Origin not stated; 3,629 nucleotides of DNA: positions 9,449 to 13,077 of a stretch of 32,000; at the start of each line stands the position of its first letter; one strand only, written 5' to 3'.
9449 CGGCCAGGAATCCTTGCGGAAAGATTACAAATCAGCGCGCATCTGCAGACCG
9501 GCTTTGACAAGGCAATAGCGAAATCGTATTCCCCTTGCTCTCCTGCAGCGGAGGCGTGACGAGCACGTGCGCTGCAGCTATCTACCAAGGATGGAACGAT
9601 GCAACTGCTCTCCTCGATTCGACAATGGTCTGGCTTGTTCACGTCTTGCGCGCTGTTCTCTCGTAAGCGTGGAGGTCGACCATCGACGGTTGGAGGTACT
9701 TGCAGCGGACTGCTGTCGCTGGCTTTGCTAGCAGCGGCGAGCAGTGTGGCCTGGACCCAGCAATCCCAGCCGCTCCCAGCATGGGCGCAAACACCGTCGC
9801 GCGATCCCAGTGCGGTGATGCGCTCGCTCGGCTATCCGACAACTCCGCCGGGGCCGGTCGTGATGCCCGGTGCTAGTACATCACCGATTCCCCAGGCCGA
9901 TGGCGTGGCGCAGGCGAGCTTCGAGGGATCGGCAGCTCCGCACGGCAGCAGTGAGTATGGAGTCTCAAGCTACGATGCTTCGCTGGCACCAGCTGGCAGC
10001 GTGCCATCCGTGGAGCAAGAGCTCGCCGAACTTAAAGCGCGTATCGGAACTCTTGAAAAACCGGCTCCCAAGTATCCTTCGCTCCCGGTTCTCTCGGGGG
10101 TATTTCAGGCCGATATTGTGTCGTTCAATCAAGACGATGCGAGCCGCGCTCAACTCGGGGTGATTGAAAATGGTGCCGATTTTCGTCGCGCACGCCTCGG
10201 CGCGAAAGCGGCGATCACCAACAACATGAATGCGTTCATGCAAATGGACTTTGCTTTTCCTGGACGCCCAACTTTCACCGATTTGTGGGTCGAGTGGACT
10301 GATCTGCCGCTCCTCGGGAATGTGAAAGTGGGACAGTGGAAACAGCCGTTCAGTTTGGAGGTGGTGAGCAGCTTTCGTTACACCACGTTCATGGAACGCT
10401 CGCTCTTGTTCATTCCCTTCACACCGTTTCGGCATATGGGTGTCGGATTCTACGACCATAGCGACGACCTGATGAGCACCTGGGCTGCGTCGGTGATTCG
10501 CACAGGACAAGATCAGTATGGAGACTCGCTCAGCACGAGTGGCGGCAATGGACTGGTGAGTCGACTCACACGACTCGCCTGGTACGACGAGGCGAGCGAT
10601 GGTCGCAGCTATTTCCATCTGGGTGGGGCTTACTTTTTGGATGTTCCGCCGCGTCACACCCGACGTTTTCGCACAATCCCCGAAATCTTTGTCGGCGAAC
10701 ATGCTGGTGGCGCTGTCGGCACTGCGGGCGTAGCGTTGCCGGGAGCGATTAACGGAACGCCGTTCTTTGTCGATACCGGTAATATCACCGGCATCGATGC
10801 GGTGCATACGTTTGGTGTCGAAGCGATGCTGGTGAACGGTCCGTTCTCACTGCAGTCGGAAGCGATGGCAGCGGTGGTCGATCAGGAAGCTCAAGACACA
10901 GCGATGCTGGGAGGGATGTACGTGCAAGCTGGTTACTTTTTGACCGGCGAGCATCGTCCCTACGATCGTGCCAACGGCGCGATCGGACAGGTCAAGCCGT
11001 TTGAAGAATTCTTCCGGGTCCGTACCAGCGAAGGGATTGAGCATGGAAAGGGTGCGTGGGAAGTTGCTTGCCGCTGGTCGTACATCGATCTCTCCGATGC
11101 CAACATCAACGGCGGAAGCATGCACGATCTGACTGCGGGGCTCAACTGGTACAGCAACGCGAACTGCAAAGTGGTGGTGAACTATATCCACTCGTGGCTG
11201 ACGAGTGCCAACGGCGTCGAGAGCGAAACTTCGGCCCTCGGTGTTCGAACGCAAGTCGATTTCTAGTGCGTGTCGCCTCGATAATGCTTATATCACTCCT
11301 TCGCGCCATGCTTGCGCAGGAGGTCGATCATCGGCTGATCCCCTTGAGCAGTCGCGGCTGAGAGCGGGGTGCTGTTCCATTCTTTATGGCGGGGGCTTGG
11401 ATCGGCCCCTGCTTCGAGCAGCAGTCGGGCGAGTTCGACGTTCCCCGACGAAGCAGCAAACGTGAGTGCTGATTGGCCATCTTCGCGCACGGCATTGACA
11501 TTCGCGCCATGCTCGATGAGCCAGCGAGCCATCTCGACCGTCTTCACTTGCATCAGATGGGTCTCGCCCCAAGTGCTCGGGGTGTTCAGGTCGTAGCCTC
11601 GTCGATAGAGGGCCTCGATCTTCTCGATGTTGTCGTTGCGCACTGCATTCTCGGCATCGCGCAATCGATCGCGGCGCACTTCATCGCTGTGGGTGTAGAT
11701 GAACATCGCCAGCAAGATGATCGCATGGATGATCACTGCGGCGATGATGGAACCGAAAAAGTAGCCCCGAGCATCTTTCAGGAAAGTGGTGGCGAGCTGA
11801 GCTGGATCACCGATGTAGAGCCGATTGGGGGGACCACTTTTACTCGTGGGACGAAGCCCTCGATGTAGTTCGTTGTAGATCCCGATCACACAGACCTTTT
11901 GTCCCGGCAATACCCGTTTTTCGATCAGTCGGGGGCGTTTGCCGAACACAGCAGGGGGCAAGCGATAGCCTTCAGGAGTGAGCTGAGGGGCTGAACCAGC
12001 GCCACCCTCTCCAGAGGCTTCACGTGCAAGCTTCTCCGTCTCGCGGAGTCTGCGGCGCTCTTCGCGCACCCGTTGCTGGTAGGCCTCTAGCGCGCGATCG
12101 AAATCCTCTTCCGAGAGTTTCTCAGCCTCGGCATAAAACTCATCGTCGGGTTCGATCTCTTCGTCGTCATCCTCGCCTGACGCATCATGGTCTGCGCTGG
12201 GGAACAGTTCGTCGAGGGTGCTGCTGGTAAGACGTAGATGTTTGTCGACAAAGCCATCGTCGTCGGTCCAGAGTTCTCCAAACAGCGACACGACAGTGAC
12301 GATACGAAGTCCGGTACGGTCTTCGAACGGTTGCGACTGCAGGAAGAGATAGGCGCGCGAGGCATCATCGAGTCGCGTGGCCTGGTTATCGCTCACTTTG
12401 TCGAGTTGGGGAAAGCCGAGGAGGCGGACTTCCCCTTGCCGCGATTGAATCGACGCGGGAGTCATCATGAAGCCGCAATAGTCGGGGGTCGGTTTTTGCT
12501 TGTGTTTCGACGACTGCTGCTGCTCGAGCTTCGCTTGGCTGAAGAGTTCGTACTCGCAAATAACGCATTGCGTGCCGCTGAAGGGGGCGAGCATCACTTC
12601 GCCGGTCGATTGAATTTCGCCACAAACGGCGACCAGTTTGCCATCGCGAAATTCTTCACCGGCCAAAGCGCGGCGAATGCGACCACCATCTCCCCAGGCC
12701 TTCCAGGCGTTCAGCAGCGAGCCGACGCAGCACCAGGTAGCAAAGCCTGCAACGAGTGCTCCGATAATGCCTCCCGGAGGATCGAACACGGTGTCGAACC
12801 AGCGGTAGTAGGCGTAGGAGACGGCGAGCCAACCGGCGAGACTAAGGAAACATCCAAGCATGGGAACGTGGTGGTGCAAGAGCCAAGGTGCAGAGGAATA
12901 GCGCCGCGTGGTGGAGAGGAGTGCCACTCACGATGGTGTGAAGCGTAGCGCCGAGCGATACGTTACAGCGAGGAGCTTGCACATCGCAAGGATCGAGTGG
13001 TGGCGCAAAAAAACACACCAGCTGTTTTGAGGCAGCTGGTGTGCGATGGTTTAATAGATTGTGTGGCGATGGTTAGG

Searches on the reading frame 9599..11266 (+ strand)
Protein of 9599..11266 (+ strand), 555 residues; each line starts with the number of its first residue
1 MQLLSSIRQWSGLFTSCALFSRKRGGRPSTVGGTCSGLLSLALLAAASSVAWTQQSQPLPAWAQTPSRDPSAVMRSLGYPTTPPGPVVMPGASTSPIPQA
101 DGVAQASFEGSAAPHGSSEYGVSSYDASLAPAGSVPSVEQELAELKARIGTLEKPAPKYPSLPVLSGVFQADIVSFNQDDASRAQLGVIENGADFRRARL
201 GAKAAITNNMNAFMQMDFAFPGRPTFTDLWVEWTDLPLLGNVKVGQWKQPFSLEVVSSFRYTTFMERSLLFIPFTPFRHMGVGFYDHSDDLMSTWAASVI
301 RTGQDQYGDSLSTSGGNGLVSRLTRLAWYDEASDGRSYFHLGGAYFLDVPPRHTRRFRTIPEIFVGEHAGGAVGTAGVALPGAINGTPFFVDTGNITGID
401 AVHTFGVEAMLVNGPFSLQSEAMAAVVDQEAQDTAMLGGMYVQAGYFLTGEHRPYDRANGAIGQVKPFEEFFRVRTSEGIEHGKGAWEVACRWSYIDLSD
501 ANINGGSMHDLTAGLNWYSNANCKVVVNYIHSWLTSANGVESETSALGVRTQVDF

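Call 53: search_protein_families(library=pfam, proteins=[window:9599-11266:+], max_evalue=0.00001)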
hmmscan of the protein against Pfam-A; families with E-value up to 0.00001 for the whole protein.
window:9599-11266:+ (555 aa): 1 family
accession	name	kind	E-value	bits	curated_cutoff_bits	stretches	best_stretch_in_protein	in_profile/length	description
PF07396.17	Porin_O_P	-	7.3e-43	147.7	20.9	1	190-555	24-370/370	Phosphate-selective porin O and P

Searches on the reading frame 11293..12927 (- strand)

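Call 53: search_protein_families(library=pfam, proteins=[window:11293-12927:-], max_evalue=0.00001)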
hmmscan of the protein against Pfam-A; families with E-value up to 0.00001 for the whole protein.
window:11293-12927:- (544 aa): 5 families
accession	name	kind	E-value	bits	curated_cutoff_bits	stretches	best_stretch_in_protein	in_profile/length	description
PF12796.13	Ank_2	-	6.7e-15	55.9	27.3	1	428-511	4-87/90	Ankyrin repeats (3 copies)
PF13637.12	Ank_4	-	6.4e-14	52.2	22.7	1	464-504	10-50/50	Ankyrin repeats (many copies)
PF00023.36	Ank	-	1.3e-12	47.7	21.1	0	483-513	1-31/33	Ankyrin repeat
PF13606.12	Ank_3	-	1.5e-10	40.7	22.3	0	483-510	1-28/30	Ankyrin repeat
PF13857.12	Ank_5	-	3.3e-07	31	27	0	470-510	1-42/56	Ankyrin repeats (many copies)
